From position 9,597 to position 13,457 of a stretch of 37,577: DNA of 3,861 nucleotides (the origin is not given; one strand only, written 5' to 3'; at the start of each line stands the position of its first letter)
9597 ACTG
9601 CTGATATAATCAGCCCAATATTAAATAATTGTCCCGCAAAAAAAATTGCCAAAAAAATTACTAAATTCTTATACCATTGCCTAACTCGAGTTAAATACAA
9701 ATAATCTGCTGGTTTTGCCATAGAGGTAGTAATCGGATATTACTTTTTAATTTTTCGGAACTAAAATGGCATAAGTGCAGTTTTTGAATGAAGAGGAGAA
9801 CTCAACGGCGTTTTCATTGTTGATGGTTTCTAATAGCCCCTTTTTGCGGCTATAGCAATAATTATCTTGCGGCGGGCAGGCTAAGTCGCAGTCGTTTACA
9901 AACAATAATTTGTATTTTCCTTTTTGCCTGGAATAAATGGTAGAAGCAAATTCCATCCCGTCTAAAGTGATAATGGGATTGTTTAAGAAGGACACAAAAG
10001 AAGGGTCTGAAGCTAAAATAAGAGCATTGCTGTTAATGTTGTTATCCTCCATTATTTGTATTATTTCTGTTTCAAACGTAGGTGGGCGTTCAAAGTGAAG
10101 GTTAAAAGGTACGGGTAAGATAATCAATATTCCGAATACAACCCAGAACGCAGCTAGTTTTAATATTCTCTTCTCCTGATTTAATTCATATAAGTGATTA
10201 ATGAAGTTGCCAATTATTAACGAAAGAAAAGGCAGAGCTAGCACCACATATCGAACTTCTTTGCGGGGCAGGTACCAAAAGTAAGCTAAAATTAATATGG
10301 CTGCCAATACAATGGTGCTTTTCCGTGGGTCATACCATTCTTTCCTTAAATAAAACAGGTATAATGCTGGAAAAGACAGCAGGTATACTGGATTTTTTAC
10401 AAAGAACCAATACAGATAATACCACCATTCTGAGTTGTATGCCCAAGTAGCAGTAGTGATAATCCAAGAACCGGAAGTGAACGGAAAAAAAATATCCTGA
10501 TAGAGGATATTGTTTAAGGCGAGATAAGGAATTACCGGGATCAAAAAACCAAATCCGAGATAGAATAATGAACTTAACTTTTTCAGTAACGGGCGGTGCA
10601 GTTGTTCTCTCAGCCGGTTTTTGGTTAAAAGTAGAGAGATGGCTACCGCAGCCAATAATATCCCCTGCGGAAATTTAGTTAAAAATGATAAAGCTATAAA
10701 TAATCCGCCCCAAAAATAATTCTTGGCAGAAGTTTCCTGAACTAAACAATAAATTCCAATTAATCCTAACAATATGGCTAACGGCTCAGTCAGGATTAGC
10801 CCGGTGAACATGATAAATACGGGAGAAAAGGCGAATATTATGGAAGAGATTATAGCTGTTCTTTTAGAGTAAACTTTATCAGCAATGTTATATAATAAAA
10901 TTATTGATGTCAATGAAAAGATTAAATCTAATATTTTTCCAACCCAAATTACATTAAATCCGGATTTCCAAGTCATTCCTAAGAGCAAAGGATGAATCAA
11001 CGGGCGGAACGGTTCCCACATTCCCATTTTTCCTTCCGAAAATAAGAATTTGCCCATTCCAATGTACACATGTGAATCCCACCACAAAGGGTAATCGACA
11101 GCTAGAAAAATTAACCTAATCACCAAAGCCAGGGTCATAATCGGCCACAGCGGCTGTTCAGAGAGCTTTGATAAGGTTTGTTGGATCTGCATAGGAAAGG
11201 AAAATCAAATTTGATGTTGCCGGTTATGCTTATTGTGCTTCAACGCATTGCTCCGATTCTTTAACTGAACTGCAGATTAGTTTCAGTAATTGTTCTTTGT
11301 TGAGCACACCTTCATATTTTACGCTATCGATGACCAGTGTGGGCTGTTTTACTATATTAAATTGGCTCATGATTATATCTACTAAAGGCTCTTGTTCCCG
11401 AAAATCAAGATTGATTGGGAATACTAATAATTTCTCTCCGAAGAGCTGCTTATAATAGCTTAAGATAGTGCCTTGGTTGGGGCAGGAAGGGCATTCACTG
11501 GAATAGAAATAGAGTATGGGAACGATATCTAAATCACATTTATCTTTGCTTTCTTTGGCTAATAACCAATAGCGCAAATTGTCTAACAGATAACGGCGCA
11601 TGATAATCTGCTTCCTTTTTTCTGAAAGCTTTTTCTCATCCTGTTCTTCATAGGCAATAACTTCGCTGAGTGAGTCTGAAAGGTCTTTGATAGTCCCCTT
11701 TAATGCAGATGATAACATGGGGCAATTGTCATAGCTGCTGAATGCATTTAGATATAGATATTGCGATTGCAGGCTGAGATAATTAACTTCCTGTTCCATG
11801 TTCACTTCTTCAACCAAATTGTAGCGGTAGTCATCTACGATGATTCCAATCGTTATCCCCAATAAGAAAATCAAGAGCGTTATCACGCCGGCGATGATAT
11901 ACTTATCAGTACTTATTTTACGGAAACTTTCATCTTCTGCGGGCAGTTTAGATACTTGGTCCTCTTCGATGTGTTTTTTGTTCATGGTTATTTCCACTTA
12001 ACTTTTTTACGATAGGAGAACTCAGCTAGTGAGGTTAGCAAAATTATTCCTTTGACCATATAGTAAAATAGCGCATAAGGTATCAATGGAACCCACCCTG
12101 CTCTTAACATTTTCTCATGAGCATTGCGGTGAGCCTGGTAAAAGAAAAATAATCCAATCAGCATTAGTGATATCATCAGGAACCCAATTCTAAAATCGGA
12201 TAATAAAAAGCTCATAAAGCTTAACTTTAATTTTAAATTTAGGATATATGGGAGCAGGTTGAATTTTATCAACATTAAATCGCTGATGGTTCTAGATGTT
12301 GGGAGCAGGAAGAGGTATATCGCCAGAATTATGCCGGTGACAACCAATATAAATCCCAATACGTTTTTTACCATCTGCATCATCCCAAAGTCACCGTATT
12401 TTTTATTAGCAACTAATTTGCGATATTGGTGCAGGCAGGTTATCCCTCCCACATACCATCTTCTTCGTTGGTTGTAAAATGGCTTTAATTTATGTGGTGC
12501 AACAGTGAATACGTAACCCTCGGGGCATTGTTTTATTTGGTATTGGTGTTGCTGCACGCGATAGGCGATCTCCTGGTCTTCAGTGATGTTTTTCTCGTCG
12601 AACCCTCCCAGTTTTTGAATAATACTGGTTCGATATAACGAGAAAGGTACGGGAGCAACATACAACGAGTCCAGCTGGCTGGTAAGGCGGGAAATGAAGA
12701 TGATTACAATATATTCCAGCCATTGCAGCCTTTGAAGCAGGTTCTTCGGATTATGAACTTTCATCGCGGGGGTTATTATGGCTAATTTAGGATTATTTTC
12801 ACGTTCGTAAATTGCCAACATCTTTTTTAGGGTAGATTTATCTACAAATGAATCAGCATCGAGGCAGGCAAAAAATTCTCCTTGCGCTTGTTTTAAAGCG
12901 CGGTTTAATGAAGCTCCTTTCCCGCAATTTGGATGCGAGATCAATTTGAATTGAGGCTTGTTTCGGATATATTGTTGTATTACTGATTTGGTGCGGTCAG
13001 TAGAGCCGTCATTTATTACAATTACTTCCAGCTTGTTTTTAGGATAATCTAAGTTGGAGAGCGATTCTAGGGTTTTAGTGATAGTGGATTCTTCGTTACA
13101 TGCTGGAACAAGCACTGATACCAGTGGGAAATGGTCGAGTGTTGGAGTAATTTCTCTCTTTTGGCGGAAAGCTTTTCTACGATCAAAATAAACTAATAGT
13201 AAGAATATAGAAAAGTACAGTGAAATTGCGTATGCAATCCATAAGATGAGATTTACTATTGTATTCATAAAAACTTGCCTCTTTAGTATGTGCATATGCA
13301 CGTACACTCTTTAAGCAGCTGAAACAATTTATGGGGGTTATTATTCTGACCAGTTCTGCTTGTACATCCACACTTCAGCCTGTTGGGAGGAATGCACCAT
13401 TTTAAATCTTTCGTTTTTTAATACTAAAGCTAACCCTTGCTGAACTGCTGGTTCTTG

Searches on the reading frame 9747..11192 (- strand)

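Call 73: search_protein_families(library=pfam, proteins=[window:9747-11192:-], max_evalue=0.001)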
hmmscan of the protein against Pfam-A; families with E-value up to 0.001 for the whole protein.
window:9747-11192:- (481 aa): 3 families
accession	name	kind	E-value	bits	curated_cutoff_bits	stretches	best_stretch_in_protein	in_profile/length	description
PF13231.12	PMT_2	-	3.9e-12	47.1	26.1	1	80-203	19-143/160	Dolichyl-phosphate-mannose-protein mannosyltransferase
PF02366.24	PMT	-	2.9e-07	30.8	22.7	1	86-228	86-238/245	Dolichyl-phosphate-mannose-protein mannosyltransferase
PF03901.23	Glyco_transf_22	-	7.5e-07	29.1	23.8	1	76-373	74-374/414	Alg9-like mannosyltransferase family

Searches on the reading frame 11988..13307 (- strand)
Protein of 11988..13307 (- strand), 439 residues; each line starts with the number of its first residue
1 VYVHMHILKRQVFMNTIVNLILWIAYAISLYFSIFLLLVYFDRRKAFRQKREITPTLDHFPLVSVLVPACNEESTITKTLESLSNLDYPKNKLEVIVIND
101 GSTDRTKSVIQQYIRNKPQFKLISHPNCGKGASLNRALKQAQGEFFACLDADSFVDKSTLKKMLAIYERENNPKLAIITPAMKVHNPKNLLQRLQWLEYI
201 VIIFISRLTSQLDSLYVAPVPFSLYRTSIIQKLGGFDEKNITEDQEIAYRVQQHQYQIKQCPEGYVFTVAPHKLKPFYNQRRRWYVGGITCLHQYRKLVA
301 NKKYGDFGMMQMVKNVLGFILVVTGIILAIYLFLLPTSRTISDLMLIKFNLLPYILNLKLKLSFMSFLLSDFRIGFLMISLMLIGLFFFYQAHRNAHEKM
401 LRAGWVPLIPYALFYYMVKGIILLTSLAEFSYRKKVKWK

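Call 73: search_protein_families(library=pfam, proteins=[window:11988-13307:-], max_evalue=0.001)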
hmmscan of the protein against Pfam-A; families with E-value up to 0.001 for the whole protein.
window:11988-13307:- (439 aa): 6 families
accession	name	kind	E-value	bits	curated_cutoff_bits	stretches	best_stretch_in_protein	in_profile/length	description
PF00535.33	Glycos_transf_2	-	5.7e-33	114.7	23.3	1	64-233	1-167/168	Glycosyl transferase family 2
PF13641.12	Glyco_tranf_2_3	-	2.9e-26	93.3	27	1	63-287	3-230/230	Glycosyltransferase like family 2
PF13632.12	Glyco_trans_2_3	-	1.7e-17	64.4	27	1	147-334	3-153/198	Glycosyl transferase family group 2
PF10111.15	Glyco_tranf_2_2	-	2.2e-14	54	27.3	1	64-284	1-231/276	Glycosyltransferase like family 2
PF13506.12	Glyco_transf_21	-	5.4e-09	36.2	21.7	1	130-284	18-172/174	Glycosyl transferase family 21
PF03142.21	Chitin_synth_2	-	7.9e-08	31.8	27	0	255-363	341-449/527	Chitin synthase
